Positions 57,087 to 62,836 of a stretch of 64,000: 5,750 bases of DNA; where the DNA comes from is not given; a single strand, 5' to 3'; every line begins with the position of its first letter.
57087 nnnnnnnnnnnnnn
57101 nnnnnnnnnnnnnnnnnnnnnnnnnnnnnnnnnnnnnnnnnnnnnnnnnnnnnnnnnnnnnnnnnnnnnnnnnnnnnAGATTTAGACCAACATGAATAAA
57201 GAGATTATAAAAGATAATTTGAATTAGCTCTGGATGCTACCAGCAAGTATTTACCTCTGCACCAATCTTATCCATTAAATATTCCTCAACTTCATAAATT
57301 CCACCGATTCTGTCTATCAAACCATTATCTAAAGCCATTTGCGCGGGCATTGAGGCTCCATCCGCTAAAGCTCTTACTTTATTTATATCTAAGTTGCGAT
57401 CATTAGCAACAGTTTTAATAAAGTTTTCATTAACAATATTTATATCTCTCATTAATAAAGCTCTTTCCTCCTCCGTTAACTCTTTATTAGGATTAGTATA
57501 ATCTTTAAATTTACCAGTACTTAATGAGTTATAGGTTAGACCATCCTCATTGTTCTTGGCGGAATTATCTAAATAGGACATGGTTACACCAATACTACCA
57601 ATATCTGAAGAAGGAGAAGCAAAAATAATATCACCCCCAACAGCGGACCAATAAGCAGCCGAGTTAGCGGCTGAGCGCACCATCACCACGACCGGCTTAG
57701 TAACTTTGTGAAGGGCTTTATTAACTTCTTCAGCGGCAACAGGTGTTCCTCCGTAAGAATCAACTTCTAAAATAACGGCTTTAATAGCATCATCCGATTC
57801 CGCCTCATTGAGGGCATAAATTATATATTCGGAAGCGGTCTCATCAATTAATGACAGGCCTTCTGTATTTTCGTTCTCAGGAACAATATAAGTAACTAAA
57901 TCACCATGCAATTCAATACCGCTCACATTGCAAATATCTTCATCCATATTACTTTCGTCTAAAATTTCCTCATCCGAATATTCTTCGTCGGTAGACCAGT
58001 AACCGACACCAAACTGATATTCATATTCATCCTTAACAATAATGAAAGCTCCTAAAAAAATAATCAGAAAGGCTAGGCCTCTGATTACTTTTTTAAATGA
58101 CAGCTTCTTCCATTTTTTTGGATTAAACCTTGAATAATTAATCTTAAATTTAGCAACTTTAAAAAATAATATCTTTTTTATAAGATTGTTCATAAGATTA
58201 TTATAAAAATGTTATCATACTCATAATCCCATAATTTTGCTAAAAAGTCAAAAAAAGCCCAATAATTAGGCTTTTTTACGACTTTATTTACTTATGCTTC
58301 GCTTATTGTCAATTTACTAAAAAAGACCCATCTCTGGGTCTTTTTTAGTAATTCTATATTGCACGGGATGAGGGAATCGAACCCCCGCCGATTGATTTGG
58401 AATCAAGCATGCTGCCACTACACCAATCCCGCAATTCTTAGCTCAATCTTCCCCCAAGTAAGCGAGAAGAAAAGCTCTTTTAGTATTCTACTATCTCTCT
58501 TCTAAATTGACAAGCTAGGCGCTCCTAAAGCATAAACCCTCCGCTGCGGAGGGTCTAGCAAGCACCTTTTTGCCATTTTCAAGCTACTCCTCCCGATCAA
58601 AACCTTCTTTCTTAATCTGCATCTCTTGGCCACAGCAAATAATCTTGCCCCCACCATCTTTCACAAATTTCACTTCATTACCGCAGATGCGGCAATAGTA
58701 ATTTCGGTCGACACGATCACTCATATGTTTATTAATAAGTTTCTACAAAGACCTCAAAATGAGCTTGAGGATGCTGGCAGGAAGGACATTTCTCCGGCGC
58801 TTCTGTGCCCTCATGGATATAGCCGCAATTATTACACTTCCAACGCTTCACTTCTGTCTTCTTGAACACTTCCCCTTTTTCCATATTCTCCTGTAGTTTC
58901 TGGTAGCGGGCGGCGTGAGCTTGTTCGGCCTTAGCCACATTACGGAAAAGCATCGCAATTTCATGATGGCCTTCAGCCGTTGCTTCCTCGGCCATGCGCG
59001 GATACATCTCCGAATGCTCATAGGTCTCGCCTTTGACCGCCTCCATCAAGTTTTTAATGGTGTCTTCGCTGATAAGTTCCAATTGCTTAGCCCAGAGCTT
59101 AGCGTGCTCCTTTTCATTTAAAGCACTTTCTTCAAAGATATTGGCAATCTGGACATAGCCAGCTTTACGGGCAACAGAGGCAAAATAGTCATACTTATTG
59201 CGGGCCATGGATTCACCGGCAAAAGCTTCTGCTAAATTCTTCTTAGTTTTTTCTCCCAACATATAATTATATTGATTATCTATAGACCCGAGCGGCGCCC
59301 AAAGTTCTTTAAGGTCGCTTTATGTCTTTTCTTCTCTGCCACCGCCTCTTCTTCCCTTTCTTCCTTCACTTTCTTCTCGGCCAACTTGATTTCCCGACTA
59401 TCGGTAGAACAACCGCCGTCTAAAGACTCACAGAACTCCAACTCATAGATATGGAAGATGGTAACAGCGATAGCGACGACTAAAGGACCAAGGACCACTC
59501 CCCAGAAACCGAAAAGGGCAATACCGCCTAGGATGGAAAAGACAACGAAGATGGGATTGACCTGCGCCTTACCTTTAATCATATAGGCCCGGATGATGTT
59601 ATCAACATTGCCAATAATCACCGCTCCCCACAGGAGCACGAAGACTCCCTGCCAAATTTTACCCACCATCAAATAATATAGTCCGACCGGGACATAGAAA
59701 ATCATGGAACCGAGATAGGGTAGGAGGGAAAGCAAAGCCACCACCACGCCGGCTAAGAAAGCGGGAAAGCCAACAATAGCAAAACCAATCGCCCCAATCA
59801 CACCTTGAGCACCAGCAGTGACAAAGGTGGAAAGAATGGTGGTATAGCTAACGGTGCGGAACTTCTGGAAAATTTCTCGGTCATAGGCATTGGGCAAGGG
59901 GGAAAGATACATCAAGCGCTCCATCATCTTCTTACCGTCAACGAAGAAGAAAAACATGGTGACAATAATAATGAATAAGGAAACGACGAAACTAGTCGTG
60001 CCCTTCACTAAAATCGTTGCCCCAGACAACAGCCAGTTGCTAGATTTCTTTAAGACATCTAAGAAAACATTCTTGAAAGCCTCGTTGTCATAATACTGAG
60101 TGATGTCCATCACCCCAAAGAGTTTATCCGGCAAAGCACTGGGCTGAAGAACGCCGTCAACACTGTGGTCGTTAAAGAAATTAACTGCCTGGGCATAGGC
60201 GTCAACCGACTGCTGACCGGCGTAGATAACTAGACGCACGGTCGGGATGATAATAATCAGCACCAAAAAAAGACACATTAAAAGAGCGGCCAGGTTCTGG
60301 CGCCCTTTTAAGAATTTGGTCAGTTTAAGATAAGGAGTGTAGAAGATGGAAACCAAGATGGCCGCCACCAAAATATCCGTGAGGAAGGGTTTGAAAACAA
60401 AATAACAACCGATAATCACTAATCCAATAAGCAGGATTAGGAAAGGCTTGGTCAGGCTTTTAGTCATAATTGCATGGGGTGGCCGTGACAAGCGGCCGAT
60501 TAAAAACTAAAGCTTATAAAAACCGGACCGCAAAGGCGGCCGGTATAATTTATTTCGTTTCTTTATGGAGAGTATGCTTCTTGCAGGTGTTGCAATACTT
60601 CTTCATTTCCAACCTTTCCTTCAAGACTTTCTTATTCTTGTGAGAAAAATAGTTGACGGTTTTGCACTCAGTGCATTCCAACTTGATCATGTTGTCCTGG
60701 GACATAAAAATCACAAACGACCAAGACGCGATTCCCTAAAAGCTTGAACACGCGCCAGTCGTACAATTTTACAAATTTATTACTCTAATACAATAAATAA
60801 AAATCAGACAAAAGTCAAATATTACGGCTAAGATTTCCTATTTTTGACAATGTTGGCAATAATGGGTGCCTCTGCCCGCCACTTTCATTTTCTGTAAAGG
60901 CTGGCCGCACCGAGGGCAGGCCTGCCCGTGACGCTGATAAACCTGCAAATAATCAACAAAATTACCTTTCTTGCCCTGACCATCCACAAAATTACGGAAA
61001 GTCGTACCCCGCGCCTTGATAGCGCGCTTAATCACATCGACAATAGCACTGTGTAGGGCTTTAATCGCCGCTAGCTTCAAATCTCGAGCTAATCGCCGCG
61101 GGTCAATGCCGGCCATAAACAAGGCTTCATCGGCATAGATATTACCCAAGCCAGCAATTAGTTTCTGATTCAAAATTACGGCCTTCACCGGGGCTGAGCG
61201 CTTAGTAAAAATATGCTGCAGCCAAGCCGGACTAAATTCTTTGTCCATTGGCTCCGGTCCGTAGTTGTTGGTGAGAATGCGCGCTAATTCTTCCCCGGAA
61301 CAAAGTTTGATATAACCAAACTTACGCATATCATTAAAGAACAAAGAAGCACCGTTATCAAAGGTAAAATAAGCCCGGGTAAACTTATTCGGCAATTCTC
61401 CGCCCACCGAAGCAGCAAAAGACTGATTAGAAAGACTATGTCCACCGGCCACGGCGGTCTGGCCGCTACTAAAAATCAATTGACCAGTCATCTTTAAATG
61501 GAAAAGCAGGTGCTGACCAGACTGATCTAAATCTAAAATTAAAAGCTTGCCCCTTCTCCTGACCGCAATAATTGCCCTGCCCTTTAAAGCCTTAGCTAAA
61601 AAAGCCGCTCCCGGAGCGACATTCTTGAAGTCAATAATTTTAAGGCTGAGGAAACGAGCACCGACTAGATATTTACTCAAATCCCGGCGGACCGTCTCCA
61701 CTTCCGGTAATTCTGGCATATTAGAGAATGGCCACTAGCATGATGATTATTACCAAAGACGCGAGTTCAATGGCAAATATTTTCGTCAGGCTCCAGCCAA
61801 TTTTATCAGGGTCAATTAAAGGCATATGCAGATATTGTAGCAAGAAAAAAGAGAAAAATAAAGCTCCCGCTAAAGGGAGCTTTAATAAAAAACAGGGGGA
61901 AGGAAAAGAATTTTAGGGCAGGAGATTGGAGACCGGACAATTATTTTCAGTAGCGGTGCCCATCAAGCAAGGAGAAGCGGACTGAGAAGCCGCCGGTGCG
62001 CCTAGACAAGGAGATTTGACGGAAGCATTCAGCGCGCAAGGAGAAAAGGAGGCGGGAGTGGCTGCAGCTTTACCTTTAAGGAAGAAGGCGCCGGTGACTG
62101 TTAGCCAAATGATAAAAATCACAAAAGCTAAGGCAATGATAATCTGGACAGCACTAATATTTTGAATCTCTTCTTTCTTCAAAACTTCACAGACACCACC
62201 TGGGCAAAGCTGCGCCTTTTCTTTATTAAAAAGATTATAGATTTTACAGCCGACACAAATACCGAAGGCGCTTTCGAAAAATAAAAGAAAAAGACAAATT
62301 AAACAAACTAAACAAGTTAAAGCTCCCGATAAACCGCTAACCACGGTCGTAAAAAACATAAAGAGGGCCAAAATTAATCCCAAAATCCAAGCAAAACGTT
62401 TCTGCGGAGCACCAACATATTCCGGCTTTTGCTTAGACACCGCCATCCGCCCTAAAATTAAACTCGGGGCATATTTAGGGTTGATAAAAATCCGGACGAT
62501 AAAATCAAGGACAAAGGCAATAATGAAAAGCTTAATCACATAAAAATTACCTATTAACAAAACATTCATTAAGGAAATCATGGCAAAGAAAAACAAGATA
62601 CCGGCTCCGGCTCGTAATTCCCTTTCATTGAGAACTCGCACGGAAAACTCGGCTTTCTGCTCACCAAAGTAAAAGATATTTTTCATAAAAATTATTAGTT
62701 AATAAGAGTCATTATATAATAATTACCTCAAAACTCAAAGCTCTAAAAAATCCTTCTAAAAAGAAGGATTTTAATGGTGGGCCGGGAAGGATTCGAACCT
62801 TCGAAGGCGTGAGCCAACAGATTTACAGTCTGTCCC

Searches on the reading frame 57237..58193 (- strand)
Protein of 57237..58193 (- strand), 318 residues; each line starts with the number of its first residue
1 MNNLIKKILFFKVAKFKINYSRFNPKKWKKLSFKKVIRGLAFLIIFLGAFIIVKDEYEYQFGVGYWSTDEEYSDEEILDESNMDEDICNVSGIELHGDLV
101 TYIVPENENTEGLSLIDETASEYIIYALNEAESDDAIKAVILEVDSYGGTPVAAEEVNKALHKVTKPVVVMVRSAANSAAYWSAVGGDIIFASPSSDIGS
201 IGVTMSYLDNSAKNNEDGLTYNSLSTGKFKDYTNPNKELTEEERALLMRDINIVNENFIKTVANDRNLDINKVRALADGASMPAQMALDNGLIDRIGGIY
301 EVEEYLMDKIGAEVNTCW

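Call 93: search_protein_families(library=pfam, proteins=[window:57237-58193:-], max_evalue=0.00001)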
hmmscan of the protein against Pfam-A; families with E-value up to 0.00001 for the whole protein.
window:57237-58193:- (318 aa): 2 families
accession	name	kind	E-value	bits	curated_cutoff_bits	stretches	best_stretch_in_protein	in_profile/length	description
PF01343.23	Peptidase_S49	-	1.2e-31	110.2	24.9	1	163-309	4-150/154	Peptidase family S49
PF25145.1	NfeD1b_N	-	7.2e-10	39.2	40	1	116-206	11-100/189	NfeD1b, N-terminal domain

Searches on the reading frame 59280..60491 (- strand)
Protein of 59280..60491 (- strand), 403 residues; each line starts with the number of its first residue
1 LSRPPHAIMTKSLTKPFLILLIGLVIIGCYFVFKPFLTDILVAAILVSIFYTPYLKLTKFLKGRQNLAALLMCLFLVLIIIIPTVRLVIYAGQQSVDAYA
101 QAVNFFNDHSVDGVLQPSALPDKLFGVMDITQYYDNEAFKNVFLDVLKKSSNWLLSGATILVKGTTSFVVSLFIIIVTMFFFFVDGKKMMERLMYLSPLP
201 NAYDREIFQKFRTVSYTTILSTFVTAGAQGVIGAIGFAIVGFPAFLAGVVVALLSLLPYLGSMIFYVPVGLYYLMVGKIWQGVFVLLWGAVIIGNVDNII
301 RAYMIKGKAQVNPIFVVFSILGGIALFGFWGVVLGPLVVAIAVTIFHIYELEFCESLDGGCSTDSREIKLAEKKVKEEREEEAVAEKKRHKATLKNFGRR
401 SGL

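Call 93: search_protein_families(library=pfam, proteins=[window:59280-60491:-], max_evalue=0.00001)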
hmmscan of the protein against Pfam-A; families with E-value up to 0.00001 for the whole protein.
window:59280-60491:- (403 aa): 1 family
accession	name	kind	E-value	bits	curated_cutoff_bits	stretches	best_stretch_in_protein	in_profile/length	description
PF01594.21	AI-2E_transport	-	9.3e-43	147.1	34.3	1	18-349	3-326/327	AI-2E family transporter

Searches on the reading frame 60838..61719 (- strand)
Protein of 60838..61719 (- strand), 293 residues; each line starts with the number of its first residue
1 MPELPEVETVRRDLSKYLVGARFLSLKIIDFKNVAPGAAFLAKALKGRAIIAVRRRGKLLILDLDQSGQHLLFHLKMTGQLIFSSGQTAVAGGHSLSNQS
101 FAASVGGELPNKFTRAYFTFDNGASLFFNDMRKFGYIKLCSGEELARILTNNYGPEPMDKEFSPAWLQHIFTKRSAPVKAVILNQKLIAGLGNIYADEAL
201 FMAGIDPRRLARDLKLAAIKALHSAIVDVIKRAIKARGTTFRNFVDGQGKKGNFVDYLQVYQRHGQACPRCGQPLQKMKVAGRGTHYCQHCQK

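Call 93: search_protein_families(library=pfam, proteins=[window:60838-61719:-], max_evalue=0.00001)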
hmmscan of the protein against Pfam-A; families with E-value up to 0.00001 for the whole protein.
window:60838-61719:- (293 aa): 3 families
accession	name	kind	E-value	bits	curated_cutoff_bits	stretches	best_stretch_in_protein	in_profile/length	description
PF01149.29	Fapy_DNA_glyco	-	6.7e-30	104.6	25.5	1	1-137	1-117/117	Formamidopyrimidine-DNA glycosylase N-terminal domain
PF06831.19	H2TH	-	4.2e-27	94.4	34.7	1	154-242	2-90/93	Formamidopyrimidine-DNA glycosylase H2TH domain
PF06827.20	zf-FPG_IleRS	-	3.1e-10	40.1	21.3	1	265-293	1-29/30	Zinc finger found in FPG and IleRS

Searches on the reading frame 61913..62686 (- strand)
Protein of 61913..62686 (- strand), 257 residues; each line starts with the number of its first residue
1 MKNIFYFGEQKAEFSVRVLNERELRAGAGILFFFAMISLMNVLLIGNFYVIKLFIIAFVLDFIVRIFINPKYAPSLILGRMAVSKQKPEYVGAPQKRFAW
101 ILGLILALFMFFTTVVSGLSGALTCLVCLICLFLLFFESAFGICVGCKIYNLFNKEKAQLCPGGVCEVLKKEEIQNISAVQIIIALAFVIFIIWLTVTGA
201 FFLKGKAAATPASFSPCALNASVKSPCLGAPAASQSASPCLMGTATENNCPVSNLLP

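Call 93: search_protein_families(library=pfam, proteins=[window:61913-62686:-], max_evalue=0.00001)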
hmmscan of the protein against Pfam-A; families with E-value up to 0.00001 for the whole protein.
window:61913-62686:- (257 aa): 1 family
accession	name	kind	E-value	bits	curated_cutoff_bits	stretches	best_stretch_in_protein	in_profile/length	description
PF14340.12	DUF4395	-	7.3e-24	85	24.5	1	20-154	2-129/130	Domain of unknown function (DUF4395)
